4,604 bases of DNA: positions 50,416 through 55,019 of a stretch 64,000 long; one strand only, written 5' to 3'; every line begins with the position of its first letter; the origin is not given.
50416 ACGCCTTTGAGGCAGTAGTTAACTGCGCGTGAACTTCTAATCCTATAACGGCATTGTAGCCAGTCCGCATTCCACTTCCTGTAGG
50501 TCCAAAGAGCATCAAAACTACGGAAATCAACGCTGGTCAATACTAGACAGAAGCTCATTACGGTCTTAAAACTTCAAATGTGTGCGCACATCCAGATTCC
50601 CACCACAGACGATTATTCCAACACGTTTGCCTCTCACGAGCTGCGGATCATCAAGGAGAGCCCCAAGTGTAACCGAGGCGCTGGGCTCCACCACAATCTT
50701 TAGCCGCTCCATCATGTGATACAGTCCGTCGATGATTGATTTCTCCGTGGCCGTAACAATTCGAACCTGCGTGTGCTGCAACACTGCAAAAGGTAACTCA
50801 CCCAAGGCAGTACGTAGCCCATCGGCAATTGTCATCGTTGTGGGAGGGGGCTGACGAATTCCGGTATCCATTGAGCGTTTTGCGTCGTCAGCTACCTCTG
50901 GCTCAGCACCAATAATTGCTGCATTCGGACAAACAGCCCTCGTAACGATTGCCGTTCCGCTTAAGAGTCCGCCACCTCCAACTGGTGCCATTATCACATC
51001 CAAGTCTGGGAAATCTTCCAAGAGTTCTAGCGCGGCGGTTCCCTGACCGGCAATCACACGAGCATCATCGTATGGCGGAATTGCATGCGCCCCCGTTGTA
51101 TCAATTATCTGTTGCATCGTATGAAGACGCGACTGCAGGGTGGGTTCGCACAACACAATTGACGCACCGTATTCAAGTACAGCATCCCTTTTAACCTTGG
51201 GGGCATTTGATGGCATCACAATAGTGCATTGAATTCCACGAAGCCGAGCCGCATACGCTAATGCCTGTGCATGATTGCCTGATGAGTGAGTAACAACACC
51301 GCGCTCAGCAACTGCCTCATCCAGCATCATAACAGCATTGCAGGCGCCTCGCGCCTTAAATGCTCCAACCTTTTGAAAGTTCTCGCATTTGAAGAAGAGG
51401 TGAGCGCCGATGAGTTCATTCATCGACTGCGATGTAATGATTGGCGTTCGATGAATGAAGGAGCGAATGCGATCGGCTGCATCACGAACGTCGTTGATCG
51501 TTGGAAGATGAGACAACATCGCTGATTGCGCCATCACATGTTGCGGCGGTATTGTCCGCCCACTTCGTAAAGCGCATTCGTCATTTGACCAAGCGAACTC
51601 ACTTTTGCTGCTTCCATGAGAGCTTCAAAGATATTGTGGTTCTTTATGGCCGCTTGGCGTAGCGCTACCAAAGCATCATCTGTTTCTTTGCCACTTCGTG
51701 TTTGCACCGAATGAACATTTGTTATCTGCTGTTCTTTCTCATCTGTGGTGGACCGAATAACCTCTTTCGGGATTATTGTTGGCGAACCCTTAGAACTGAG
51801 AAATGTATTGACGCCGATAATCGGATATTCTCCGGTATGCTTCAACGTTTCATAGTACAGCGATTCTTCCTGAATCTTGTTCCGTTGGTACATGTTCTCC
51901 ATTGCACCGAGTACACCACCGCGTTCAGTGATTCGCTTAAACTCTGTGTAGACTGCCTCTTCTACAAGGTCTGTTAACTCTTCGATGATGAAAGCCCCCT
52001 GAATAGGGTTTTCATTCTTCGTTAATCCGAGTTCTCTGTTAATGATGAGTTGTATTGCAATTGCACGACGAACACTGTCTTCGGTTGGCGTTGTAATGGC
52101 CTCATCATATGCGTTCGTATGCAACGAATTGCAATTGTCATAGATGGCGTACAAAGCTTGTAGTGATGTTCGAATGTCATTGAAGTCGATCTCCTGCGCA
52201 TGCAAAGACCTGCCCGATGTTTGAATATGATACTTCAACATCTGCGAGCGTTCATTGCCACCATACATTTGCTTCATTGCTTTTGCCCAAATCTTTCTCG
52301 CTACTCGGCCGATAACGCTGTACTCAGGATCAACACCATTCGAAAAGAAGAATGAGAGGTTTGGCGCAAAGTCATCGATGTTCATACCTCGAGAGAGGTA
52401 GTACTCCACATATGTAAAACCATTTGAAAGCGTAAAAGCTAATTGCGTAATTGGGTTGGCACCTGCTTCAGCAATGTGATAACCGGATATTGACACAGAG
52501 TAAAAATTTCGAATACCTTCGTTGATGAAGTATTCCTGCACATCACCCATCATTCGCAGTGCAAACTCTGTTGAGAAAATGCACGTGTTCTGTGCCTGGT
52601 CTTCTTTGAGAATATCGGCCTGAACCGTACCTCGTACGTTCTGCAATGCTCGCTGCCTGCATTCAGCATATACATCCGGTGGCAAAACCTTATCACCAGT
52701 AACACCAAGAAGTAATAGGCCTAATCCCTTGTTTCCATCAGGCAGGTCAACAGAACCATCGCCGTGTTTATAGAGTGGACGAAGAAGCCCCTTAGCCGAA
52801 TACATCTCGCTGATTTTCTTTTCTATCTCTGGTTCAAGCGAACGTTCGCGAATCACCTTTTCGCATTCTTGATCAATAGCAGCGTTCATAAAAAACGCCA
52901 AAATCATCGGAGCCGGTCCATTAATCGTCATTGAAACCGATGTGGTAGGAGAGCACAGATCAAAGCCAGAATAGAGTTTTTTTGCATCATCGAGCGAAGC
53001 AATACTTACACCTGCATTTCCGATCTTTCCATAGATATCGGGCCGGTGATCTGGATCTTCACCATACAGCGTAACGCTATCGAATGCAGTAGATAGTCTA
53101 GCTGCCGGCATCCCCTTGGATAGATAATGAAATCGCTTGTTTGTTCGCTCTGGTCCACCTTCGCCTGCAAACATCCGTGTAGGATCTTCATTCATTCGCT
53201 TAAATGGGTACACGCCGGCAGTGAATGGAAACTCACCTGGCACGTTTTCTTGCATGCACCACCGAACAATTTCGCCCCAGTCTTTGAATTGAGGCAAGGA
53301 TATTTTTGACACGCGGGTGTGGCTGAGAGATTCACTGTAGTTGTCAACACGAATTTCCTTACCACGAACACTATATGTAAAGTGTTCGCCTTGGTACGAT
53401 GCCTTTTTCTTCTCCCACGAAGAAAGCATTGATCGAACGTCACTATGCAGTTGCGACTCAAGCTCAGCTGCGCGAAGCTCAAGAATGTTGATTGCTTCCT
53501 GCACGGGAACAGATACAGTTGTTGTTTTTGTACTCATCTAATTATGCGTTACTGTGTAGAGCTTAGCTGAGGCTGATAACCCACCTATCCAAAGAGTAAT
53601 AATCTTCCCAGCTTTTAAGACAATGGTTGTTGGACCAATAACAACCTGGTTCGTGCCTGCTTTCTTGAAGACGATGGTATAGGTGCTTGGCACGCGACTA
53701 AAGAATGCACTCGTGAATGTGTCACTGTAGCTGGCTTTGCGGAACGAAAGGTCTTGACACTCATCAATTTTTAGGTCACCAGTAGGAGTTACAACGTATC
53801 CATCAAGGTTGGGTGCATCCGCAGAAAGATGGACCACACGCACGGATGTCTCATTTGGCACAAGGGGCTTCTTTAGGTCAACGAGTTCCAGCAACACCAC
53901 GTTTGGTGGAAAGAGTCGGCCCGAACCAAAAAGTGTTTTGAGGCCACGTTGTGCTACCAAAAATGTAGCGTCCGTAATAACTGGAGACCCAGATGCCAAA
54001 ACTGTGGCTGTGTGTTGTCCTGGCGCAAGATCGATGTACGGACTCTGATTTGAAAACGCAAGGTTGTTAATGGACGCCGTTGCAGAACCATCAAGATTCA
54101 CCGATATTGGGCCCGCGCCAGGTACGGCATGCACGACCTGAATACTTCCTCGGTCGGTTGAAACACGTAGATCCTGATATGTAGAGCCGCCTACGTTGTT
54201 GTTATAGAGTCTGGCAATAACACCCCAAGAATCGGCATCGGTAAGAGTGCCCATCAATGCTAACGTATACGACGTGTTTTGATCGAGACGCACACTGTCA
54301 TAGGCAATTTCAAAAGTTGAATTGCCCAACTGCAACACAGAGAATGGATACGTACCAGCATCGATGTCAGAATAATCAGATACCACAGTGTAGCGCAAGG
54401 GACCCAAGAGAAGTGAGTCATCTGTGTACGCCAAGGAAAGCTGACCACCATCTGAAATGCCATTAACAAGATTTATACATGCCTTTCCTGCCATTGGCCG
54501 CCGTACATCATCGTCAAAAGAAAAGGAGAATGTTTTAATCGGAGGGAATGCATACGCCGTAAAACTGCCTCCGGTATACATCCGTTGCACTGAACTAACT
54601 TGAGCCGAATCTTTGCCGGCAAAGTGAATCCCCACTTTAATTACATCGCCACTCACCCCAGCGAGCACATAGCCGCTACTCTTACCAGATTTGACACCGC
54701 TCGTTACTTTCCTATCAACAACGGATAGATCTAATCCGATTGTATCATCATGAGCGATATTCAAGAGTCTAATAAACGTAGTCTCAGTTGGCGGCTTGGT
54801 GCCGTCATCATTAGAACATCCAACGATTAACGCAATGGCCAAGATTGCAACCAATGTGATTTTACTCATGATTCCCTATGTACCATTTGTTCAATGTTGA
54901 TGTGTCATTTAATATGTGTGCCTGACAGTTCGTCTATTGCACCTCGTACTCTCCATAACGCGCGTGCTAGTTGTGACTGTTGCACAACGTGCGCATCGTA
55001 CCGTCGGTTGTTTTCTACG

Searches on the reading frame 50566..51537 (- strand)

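Call 14: search_protein_families(library=pfam, proteins=[window:50566-51537:-], max_evalue=0.001)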
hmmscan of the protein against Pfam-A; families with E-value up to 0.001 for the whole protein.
window:50566-51537:- (323 aa): 1 family
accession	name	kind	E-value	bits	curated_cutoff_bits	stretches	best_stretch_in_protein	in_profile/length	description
PF00291.31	PALP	-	2.7e-74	250.6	35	1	25-312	2-295/295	Pyridoxal-phosphate dependent enzyme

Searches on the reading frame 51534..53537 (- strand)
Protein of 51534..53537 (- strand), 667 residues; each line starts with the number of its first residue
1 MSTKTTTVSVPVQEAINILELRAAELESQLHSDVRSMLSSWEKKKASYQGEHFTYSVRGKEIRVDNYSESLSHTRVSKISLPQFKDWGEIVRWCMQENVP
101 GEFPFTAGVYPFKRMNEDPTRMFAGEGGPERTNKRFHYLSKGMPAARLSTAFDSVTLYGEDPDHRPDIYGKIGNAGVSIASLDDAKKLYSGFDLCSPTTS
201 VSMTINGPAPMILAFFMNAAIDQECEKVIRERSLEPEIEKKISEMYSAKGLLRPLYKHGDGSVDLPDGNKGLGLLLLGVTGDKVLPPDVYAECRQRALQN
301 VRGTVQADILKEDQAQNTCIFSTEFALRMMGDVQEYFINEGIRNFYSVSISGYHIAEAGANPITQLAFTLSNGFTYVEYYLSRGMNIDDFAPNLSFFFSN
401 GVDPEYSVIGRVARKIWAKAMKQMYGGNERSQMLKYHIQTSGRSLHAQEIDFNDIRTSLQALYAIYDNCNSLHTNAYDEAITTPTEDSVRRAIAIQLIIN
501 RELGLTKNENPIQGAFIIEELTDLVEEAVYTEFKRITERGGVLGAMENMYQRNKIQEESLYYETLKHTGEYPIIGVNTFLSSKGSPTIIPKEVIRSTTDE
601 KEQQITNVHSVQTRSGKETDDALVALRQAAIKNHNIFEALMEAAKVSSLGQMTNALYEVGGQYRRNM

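Call 14: search_protein_families(library=pfam, proteins=[window:51534-53537:-], max_evalue=0.001)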
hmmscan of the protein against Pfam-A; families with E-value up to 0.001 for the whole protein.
window:51534-53537:- (667 aa): 1 family
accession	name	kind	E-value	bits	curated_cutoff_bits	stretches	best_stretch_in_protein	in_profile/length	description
PF01642.28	MM_CoA_mutase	-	3.3e-119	399.2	22.1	2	290-660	144-511/512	Methylmalonyl-CoA mutase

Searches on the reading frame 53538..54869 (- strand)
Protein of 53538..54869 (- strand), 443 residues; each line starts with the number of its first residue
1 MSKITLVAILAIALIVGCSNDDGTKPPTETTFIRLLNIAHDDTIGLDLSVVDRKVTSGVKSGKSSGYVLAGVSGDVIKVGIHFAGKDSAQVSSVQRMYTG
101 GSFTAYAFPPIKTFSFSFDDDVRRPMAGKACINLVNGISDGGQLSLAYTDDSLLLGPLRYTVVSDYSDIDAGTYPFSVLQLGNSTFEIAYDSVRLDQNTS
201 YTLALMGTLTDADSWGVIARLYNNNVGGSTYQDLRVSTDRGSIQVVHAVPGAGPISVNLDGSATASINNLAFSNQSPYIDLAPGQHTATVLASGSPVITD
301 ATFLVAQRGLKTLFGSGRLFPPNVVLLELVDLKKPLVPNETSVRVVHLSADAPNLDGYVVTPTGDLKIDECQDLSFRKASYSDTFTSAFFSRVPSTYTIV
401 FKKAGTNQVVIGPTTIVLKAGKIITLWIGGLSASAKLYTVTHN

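Call 50: search_protein_families(library=pfam, proteins=[window:53538-54869:-], max_evalue=0.00001)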
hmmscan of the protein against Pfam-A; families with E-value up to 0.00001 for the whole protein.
window:53538-54869:- (443 aa): 1 family
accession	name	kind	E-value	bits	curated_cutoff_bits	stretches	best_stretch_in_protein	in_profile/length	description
PF14344.12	DUF4397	-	5.2e-37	127.5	30.6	2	242-356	2-117/119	Domain of unknown function (DUF4397)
